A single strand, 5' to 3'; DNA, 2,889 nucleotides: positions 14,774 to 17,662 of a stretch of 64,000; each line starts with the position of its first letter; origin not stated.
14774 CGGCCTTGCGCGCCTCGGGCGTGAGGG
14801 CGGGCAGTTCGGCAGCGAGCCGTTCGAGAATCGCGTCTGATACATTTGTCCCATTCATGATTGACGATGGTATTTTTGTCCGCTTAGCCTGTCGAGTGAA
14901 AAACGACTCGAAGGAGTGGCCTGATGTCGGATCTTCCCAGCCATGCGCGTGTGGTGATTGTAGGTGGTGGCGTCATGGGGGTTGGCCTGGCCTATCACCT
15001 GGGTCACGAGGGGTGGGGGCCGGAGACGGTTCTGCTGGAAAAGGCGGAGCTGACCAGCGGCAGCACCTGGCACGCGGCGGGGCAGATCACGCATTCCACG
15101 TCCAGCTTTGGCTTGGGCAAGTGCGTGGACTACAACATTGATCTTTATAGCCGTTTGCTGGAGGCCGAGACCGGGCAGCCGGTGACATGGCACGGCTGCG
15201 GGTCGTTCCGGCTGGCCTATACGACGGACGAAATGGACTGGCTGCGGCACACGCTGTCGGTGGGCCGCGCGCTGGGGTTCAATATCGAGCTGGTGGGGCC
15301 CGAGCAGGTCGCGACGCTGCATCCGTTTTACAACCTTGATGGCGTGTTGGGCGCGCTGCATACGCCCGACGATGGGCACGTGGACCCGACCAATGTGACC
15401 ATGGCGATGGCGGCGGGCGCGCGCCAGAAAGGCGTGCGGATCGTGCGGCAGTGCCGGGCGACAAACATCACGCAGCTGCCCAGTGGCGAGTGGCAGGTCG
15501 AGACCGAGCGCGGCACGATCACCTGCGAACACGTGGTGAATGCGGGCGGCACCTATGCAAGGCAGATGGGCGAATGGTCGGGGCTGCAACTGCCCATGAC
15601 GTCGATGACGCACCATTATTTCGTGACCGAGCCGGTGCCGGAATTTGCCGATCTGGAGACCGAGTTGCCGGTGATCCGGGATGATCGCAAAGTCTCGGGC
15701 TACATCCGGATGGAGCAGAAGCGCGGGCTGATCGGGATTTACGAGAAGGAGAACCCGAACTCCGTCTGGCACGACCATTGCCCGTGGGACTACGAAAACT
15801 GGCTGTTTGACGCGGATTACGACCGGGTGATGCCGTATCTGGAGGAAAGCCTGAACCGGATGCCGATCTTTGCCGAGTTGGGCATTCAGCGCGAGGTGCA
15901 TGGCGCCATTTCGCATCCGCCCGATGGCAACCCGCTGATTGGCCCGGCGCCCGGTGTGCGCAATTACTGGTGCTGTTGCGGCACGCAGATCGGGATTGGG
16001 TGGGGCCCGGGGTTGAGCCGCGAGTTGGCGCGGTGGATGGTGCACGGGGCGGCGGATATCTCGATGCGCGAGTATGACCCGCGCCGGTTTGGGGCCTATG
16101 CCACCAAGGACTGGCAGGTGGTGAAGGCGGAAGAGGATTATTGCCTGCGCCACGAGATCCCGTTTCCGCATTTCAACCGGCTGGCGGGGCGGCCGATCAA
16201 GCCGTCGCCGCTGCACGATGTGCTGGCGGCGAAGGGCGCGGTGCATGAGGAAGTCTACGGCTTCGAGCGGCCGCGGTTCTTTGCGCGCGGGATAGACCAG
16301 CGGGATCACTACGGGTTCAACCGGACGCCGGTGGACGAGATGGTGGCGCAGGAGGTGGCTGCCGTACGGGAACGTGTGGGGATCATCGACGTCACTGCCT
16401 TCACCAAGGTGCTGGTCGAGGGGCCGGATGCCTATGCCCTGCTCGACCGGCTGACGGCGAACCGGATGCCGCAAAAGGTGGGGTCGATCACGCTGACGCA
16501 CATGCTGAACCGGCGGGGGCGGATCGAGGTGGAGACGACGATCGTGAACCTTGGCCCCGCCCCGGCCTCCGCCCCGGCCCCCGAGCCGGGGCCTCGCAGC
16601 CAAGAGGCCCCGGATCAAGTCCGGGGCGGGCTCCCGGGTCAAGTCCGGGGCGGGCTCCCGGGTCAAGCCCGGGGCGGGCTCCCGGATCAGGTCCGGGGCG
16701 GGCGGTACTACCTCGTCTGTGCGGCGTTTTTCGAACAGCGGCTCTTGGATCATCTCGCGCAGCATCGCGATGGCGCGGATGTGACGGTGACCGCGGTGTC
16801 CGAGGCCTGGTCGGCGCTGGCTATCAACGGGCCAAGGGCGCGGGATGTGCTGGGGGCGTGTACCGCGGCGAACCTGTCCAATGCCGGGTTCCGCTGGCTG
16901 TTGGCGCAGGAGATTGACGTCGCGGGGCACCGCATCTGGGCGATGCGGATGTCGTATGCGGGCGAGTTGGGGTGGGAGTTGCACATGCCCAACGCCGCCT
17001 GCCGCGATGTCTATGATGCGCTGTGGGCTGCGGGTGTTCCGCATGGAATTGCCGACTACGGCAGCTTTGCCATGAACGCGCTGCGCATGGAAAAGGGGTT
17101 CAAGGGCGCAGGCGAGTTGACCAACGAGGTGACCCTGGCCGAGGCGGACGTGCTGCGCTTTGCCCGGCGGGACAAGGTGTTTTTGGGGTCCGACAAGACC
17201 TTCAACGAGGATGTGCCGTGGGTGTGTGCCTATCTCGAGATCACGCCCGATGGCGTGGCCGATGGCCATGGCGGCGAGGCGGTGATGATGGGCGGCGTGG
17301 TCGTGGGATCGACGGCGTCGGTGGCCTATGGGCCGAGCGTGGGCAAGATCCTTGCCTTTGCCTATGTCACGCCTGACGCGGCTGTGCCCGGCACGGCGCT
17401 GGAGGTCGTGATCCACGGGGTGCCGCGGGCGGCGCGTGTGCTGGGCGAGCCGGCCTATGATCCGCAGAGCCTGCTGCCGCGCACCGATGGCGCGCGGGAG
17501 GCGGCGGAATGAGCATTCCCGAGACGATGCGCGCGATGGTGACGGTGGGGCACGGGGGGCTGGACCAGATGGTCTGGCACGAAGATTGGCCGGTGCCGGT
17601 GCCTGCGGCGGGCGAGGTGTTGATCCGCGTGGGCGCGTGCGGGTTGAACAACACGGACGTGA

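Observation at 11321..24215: DddQ-like cupin embedded in a coupled operon with a DMGDH-like enzyme, three MR/MLE paralogs and an aminotransferase: context argues for an unidentified betaine/sulfonium substrate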

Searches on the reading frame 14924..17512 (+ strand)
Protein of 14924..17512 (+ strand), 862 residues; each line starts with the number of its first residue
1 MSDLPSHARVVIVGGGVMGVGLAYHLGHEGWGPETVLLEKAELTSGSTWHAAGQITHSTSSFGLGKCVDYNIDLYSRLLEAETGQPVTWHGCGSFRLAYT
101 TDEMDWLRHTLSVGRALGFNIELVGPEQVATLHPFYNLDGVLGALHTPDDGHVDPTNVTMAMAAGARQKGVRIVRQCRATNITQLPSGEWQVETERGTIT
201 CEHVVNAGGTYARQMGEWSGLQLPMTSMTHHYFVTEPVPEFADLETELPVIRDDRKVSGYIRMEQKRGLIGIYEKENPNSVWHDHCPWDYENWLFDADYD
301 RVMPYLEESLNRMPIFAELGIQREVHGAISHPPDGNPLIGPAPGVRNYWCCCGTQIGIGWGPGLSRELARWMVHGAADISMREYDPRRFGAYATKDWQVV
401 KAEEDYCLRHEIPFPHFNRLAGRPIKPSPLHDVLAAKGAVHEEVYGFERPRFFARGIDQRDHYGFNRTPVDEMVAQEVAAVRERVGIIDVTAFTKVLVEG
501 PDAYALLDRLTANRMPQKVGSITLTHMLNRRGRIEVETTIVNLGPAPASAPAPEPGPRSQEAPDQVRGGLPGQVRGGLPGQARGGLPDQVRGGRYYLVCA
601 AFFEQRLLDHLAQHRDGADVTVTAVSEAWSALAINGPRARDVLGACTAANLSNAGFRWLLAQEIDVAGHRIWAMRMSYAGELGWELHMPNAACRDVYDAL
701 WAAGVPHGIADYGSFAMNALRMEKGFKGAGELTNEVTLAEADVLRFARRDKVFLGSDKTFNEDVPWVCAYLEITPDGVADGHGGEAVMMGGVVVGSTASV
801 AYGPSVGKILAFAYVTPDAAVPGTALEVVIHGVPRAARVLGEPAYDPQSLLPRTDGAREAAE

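Call 3: search_protein_families(library=pfam, proteins=[window:14924-17512:+])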
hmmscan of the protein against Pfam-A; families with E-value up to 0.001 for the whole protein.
window:14924-17512:+ (862 aa): 5 families
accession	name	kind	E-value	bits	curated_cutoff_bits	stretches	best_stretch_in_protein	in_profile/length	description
PF01266.30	DAO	-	4.8e-63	214.3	27.9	1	9-371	1-353/353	FAD dependent oxidoreductase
PF01571.26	GCV_T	-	8.5e-57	192.8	25.6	2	593-742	102-251/255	Aminomethyltransferase folate-binding domain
PF08669.17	GCV_T_C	-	2.4e-15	56.6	25.9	1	771-846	6-80/80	Glycine cleavage T-protein C-terminal barrel domain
PF16350.10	FAO_M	-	1.3e-08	35.3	27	1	374-426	1-54/56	FAD dependent oxidoreductase central domain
PF13738.12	Pyr_redox_3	-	3e-05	23.9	30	0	166-214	91-138/305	Pyridine nucleotide-disulphide oxidoreductase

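Call 24: search_protein_families(library=ncbifam, proteins=[window:14924-17512:+], max_evalue=0.00001)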
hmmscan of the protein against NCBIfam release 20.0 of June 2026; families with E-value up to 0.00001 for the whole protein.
window:14924-17512:+ (862 aa): 21 families
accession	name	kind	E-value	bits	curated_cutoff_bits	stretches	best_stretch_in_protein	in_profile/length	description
TIGR01372.1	soxA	subfamily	8.9e-42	142.9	1164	2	607-848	733-990/996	sarcosine oxidase subunit alpha family protein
NF001567.0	PRK00389.1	subfamily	1.7e-33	116.1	300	1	475-847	35-355/359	glycine cleavage system aminomethyltransferase GcvT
NF053776.1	TmaoDeMthMsil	equivalog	2.8e-29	102.2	1100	1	595-848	493-757/763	trimethylamine N-oxide demethylase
TIGR01373.1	soxB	subfamily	2.6e-26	92.4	529.45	1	9-370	32-380/407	sarcosine oxidase subunit beta family protein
TIGR02352.1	thiamin_ThiO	equivalog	5.7e-26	91.4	250.8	1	10-218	1-213/351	glycine oxidase ThiO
TIGR00528.1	gcvT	equivalog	2.6e-21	76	235.85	1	594-832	107-347/362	glycine cleavage system aminomethyltransferase GcvT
NF010093.0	PRK13579.1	equivalog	3e-19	69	459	1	592-839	112-358/371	glycine cleavage system aminomethyltransferase GcvT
TIGR03364.1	HpnW_proposed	hypoth_equivalog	1.7e-17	63.6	285.1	1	9-210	2-195/365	TIGR03364 family FAD-dependent oxidoreductase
NF001933.0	PRK00711.1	subfamily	2.1e-15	56.7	383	1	80-239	123-283/429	D-amino acid dehydrogenase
TIGR03377.1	glycerol3P_GlpA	equivalog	4.9e-14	51.7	552.8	1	10-227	2-219/530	anaerobic glycerol-3-phosphate dehydrogenase subunit GlpA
NF008726.1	PRK11728.1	equivalog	2.2e-12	46.5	299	1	9-223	2-213/389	L-2-hydroxyglutarate oxidase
NF008425.0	PRK11259.1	equivalog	2.7e-12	46.3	257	1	8-226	5-217/377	N-methyl-L-tryptophan oxidase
NF050086.1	pipecolate_AmaA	exception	1.4e-11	43.7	600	1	139-239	165-262/425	L-pipecolate oxidase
NF033460.1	glycerol3P_ox_II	equivalog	2.7e-11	43.3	460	1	10-221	4-217/361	type 2 glycerol-3-phosphate oxidase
NF047633.1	SyrngDmethDesA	equivalog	2.7e-11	42.6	800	1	633-725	158-248/453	syringate O-demethylase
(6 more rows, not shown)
